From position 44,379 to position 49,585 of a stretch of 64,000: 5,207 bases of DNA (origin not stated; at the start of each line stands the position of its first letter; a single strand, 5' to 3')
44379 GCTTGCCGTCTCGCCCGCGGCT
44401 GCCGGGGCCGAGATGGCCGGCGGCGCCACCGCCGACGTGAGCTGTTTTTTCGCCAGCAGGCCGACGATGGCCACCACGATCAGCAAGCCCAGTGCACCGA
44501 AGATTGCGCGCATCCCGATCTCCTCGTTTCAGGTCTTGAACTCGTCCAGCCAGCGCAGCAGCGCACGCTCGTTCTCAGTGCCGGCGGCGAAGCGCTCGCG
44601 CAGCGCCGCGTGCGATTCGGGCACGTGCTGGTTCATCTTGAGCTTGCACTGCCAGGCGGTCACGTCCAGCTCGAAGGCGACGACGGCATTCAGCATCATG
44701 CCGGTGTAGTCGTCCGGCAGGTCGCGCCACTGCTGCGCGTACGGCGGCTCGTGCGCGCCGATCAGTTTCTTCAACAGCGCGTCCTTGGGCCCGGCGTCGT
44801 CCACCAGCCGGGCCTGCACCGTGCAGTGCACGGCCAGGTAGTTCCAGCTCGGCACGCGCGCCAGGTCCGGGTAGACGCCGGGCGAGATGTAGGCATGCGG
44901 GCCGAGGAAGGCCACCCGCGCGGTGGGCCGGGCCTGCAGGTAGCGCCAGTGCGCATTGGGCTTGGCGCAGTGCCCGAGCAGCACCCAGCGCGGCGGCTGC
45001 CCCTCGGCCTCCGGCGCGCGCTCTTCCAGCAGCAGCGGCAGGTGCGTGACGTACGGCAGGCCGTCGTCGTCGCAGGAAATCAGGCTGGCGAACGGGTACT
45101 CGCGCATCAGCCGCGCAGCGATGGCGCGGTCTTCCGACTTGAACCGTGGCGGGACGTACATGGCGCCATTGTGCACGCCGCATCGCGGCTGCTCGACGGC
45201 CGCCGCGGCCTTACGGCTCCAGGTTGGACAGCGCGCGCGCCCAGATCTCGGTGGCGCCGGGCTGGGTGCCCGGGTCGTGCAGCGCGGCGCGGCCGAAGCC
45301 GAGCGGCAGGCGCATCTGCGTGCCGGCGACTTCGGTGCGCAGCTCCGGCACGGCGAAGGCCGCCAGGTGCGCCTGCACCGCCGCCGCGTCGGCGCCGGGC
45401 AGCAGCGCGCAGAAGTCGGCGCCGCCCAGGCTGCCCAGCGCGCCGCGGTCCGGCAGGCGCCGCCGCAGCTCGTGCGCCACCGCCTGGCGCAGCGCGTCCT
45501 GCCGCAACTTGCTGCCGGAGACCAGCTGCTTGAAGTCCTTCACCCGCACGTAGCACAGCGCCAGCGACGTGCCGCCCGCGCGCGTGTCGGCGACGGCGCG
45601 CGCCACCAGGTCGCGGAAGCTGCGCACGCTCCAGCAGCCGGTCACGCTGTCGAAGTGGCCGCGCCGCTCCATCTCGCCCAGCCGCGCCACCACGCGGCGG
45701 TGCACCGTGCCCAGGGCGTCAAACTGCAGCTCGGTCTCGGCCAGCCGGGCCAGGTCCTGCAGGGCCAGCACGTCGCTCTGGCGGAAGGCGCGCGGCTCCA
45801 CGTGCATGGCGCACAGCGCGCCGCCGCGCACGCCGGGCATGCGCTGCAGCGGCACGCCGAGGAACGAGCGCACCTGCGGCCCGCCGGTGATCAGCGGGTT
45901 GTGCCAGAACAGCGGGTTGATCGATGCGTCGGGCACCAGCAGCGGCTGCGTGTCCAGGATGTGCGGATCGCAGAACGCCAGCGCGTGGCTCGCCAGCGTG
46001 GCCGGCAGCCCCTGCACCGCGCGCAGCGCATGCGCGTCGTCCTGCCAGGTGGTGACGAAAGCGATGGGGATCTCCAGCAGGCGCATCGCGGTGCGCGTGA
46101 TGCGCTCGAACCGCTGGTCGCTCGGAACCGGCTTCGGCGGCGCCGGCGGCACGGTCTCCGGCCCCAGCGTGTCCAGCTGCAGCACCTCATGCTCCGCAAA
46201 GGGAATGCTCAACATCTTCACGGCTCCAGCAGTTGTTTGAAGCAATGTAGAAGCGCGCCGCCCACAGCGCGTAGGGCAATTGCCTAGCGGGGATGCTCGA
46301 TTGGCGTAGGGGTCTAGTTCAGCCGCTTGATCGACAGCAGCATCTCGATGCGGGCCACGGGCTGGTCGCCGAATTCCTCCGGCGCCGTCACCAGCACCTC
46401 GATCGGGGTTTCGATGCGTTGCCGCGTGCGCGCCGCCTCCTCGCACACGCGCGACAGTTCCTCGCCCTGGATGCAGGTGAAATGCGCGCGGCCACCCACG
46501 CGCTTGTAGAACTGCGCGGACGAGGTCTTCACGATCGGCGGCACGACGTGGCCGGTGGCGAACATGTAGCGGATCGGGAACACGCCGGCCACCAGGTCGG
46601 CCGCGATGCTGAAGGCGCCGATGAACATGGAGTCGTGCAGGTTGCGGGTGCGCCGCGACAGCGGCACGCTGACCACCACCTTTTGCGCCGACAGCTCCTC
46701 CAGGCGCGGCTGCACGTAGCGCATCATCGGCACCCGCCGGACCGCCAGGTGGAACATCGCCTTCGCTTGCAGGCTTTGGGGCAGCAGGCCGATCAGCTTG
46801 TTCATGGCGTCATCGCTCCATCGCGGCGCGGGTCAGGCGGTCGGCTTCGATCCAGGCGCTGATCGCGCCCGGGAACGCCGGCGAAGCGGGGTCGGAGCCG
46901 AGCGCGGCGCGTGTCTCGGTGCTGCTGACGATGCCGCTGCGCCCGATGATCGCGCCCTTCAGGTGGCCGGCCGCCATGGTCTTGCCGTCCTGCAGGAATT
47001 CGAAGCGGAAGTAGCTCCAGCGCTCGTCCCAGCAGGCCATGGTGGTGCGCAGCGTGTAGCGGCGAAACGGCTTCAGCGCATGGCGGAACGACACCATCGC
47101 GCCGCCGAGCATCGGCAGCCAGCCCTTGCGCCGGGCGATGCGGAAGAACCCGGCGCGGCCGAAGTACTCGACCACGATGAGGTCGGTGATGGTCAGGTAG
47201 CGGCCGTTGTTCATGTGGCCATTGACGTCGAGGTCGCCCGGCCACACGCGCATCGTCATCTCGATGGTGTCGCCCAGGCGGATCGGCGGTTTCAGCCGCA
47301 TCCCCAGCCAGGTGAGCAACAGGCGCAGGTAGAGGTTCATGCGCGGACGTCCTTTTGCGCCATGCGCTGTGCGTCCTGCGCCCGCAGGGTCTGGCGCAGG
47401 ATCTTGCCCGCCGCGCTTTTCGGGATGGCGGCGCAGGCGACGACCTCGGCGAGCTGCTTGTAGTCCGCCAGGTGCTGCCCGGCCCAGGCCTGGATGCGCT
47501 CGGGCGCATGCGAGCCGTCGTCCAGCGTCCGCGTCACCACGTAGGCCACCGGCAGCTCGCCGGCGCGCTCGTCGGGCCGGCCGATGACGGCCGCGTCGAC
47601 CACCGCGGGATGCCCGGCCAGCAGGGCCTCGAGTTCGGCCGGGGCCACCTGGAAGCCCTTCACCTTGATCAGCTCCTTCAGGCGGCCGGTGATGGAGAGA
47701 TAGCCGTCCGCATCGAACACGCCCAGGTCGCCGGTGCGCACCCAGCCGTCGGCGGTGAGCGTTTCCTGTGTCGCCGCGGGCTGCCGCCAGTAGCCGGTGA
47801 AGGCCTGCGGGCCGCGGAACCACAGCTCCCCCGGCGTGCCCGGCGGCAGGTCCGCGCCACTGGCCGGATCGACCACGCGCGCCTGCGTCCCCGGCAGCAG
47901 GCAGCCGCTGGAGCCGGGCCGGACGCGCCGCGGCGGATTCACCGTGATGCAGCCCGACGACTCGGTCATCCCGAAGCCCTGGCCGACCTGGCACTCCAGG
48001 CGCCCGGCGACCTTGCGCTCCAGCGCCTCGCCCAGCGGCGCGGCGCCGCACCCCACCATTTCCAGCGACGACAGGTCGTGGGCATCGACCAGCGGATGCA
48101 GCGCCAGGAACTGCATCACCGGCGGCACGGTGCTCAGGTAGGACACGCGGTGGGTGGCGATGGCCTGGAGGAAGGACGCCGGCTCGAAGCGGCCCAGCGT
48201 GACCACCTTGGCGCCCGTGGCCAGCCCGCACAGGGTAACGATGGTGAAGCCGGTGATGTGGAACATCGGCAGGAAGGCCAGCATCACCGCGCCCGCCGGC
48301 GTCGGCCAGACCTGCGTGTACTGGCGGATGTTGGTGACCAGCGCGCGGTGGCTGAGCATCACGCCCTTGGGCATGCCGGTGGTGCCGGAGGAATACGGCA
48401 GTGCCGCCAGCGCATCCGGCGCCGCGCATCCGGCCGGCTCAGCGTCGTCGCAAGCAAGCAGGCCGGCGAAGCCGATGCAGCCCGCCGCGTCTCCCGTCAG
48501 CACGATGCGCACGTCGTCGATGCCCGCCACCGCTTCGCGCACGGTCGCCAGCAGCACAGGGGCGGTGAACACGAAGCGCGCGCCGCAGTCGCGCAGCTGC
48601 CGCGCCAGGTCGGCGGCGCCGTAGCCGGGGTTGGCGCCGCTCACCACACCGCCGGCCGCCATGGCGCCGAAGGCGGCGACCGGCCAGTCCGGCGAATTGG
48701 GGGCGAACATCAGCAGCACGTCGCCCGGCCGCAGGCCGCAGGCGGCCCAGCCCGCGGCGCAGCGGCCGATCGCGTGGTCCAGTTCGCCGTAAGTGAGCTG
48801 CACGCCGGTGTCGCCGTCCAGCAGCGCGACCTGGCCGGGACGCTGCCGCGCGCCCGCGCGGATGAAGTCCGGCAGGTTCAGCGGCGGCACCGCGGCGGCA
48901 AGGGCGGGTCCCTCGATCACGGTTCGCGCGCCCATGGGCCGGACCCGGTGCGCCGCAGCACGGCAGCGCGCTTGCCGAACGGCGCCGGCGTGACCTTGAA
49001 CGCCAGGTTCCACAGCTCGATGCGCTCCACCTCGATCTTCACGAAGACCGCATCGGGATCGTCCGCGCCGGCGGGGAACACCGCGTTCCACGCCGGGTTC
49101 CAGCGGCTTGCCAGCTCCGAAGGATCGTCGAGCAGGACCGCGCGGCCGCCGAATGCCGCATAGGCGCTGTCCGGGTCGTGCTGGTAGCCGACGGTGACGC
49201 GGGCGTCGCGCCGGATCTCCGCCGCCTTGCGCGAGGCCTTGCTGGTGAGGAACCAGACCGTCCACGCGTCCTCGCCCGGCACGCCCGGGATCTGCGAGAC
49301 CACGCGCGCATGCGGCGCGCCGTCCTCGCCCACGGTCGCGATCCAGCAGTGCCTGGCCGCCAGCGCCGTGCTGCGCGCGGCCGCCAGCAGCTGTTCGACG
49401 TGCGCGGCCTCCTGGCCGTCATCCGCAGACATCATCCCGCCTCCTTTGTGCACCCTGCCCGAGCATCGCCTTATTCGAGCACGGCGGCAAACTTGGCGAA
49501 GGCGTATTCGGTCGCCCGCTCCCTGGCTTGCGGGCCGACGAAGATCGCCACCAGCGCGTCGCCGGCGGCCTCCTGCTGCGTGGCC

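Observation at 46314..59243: Candidate new system: 15-gene discrete KS/ACP cluster with an AurF-type diiron oxygenase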

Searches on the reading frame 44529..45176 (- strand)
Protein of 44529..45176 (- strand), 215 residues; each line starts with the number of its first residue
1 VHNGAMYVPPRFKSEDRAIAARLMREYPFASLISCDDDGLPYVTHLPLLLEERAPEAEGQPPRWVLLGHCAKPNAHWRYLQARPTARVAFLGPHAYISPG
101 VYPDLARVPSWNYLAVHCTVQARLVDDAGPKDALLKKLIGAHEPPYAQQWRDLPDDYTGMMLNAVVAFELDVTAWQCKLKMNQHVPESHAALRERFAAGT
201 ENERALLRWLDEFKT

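Call 47: search_protein_families(library=pfam, proteins=[window:44529-45176:-], max_evalue=0.001)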
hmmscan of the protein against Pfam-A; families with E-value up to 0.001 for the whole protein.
window:44529-45176:- (215 aa): 1 family
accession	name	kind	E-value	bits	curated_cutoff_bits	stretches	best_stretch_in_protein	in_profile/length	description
PF04299.18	FMN_bind_2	-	9.3e-44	149.5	22.4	1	6-173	1-167/168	Putative FMN-binding domain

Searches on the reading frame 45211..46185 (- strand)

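Call 47: search_protein_families(library=pfam, proteins=[window:45211-46185:-], max_evalue=0.001)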
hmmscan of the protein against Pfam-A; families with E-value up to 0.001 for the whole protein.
window:45211-46185:- (324 aa): 3 families
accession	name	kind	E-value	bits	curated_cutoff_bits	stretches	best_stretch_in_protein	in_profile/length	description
PF01590.32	GAF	-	1.9e-10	41.8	22.4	1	23-153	3-133/133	GAF domain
PF13185.12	GAF_2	-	3.4e-06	27.8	28.6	1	24-150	6-132/136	GAF domain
PF00990.26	GGDEF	-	6e-05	23.3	23.8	1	177-308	2-139/161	Diguanylate cyclase, GGDEF domain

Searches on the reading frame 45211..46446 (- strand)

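Call 7: search_protein_families(library=pfam, proteins=[window:45211-46446:-], max_evalue=0.01)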
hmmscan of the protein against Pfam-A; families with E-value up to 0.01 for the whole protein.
window:45211-46446:- (411 aa): 3 families
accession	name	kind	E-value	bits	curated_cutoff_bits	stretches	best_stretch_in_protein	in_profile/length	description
PF01590.32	GAF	-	3.1e-10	41.1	22.4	1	110-240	3-133/133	GAF domain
PF13185.12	GAF_2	-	5.6e-06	27.1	28.6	1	111-237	6-132/136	GAF domain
PF00990.26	GGDEF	-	9.6e-05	22.6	23.8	1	264-395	2-139/161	Diguanylate cyclase, GGDEF domain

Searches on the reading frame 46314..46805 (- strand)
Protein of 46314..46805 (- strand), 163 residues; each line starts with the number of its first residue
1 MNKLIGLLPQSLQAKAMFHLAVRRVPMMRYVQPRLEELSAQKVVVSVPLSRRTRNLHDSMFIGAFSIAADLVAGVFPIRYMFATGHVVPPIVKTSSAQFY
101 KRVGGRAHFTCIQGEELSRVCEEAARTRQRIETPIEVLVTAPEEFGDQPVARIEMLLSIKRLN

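Call 7: search_protein_families(library=pfam, proteins=[window:46314-46805:-], max_evalue=0.01)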
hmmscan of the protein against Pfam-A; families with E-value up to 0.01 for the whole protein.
window:46314-46805:- (163 aa): 1 family
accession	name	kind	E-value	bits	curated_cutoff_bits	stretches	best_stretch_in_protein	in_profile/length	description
PF14539.12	DUF4442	-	1.4e-07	32.3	25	1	19-123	7-101/132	Domain of unknown function (DUF4442)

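Call 59: search_protein_families(library=ncbifam, proteins=[window:46314-46805:-], max_evalue=0.001)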
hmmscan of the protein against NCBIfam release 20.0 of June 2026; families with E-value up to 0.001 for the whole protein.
window:46314-46805:- (163 aa): 0 families

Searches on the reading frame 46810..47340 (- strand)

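Call 7: search_protein_families(library=pfam, proteins=[window:46810-47340:-], max_evalue=0.01)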
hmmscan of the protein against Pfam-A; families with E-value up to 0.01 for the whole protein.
window:46810-47340:- (176 aa): 3 families
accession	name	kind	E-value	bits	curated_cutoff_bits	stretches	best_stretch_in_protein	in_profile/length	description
PF13279.12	4HBT_2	-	3.5e-21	76.3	25.5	1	32-163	1-121/122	Thioesterase-like superfamily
PF20791.3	Acyl-ACP_TE_C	-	0.0011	19.6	21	1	27-51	9-33/101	Acyl-ACP thioesterase C-terminal domain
PF03061.28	4HBT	-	0.0038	17.9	20.6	0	40-99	1-54/79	Thioesterase superfamily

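Call 59: search_protein_families(library=ncbifam, proteins=[window:46810-47340:-], max_evalue=0.001)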
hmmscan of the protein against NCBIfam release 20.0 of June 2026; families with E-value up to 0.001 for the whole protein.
window:46810-47340:- (176 aa): 0 families

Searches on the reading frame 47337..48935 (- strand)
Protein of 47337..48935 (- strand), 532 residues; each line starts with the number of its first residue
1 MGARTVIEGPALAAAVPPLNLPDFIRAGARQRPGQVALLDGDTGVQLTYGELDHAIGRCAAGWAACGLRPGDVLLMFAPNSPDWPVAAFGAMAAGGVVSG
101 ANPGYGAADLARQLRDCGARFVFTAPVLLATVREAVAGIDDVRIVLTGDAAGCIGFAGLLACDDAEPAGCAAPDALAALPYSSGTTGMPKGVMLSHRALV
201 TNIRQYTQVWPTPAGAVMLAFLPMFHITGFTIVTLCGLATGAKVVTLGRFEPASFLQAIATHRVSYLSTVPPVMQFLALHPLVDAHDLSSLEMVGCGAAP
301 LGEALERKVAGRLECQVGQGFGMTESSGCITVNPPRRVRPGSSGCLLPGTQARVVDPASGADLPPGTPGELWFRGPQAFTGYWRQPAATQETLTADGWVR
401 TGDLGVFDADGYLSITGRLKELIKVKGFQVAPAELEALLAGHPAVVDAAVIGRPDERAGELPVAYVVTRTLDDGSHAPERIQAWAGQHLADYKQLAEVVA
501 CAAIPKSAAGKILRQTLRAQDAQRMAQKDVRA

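Call 7: search_protein_families(library=pfam, proteins=[window:47337-48935:-], max_evalue=0.01)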
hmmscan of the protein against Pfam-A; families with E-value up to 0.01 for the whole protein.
window:47337-48935:- (532 aa): 2 families
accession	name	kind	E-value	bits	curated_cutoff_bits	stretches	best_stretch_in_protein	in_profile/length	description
PF00501.34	AMP-binding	-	3.9e-95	319.3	29.9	1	27-383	3-384/384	AMP-binding enzyme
PF13193.12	AMP-binding_C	-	2.3e-18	67.3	24.5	1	434-511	1-76/76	AMP-binding enzyme C-terminal domain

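Call 59: search_protein_families(library=ncbifam, proteins=[window:47337-48935:-], max_evalue=0.001)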
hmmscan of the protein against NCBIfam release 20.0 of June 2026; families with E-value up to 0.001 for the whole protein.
window:47337-48935:- (532 aa): 106 families (the best 25 are shown)
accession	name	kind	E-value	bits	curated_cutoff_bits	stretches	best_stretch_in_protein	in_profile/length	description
NF004837.0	PRK06187.1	subfamily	1.6e-114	383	476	1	18-525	7-526/531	long-chain-fatty-acid--CoA ligase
NF006181.0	PRK08314.1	subfamily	7.5e-104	348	705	2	158-527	188-560/563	long-chain-fatty-acid--CoA ligase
NF004114.0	PRK05605.1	equivalog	1.3e-94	317.6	766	2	139-520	181-568/575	long-chain-fatty-acid--CoA ligase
NF005714.0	PRK07529.1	subfamily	2.2e-91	307.1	632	2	171-529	215-584/640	acyl-CoA synthetase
NF005801.1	PRK07656.1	equivalog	3.6e-91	306.3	657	1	21-518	3-500/500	FadD3 family acyl-CoA ligase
NF004822.0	PRK06178.1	equivalog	2.3e-89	300.5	782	2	161-521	200-567/571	acyl-CoA synthetase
NF004229.0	PRK05677.1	subfamily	9.6e-85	285.1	879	2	172-528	205-562/563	long-chain-fatty-acid--CoA ligase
NF005702.0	PRK07514.1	subfamily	2.6e-81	273.5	558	1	23-523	7-502/506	malonyl-CoA synthase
NF006182.0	PRK08316.1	subfamily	9.4e-80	268.5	663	1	21-523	13-519/523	fatty acyl-CoA synthetase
NF005463.0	PRK07059.1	subfamily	1.4e-79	268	869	2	172-520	202-555/557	long-chain-fatty-acid--CoA ligase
NF009139.0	PRK12492.1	equivalog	2.5e-77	260.7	1018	2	173-519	206-560/562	long-chain-fatty-acid--CoA ligase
NF009233.0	PRK12583.1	subfamily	4e-76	256.6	832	2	177-527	204-556/558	fatty acid CoA ligase family protein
NF006572.0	PRK09088.1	equivalog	4.8e-76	256.4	696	1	25-522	7-488/491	acyl-CoA synthetase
NF004511.1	PRK05852.1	equivalog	7e-71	239.4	650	1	23-520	3-503/505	FadD7 family fatty acid--CoA ligase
NF006523.0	PRK08974.1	equivalog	1.2e-70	238.2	884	2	173-527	205-559/561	long-chain-fatty-acid--CoA ligase FadD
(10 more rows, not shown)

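Call 60: search_solved_structures(query=window:47337-48935:-, max_evalue=1e-40)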
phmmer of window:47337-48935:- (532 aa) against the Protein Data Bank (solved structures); distinct sequences matched with E-value up to 1e-40: 73 (the best 60 are shown).
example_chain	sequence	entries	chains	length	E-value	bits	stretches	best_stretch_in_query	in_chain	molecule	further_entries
3a9u_A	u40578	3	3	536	3.1e-113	382.4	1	21-519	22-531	4-coumarate--CoA ligase | 4-coumarate:CoA ligase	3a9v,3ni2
5bsw_A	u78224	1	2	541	4.6e-104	352.2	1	36-522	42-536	4-coumarate--CoA ligase 2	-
5u95_A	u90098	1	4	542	4.6e-104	352.1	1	36-522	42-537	4-coumarate--CoA ligase 2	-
5bsm_A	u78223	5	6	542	8.7e-104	351.2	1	36-522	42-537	4-coumarate--CoA ligase 2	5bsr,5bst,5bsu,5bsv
3tsy_A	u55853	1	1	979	1.4e-97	330.7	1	19-523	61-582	Fusion Protein 4-coumarate--CoA ligase 1, Resveratrol synthase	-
6k4c_A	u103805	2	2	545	4.7e-80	272.9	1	30-519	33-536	Ancestral luciferase AncLamp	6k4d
7kyd_A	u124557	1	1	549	1.7e-76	261.1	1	34-520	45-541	Long-chain fatty-acyl-CoA synthetase CG6178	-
6abh_A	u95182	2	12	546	3.9e-73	250.1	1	176-527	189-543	Red-bioluminescence eliciting luciferase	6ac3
3g7s_A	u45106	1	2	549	1.8e-68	234.7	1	46-523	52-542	Long-chain-fatty-acid--CoA ligase (FadD-1)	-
4g37_A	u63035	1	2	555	3.3e-67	230.5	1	33-518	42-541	Luciferin 4-monooxygenase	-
5kyv_A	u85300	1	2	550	5.3e-66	226.5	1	33-518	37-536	Luciferin 4-monooxygenase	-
1ba3_A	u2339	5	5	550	1.1e-65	225.5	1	33-518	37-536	LUCIFERASE | Luciferin 4-monooxygenase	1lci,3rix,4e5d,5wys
3iep_A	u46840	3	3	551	1.1e-65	225.5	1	33-518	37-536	Luciferin 4-monooxygenase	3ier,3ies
5kyt_A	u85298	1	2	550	1.1e-65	225.5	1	33-518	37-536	Luciferin 4-monooxygenase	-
4g36_A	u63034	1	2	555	1.2e-65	225.4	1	33-518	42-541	Luciferin 4-monooxygenase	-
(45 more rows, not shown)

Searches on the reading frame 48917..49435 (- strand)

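Call 7: search_protein_families(library=pfam, proteins=[window:48917-49435:-], max_evalue=0.01)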
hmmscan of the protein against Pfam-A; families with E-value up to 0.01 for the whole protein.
window:48917-49435:- (172 aa): 2 families
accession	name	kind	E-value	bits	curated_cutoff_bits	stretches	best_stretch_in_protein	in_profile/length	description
PF16242.11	Pyrid_ox_like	-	1.6e-19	70.3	28.8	1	55-144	38-127/149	Pyridoxamine 5'-phosphate oxidase like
PF01243.27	PNPOx_N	-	2.1e-17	64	28.1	1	26-143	11-120/120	Pyridoxamine 5'-phosphate oxidase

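Call 59: search_protein_families(library=ncbifam, proteins=[window:48917-49435:-], max_evalue=0.001)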
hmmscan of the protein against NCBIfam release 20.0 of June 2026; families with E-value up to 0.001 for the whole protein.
window:48917-49435:- (172 aa): 2 families
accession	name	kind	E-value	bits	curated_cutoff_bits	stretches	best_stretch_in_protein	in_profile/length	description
TIGR03618.1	Rv1155_F420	subfamily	3.6e-11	43.3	79.05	1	26-139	7-125/127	TIGR03618 family F420-dependent PPOX class oxidoreductase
NF004231.0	PRK05679.1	subfamily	0.00088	18.7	129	0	12-84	29-98/213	pyridoxal 5'-phosphate synthase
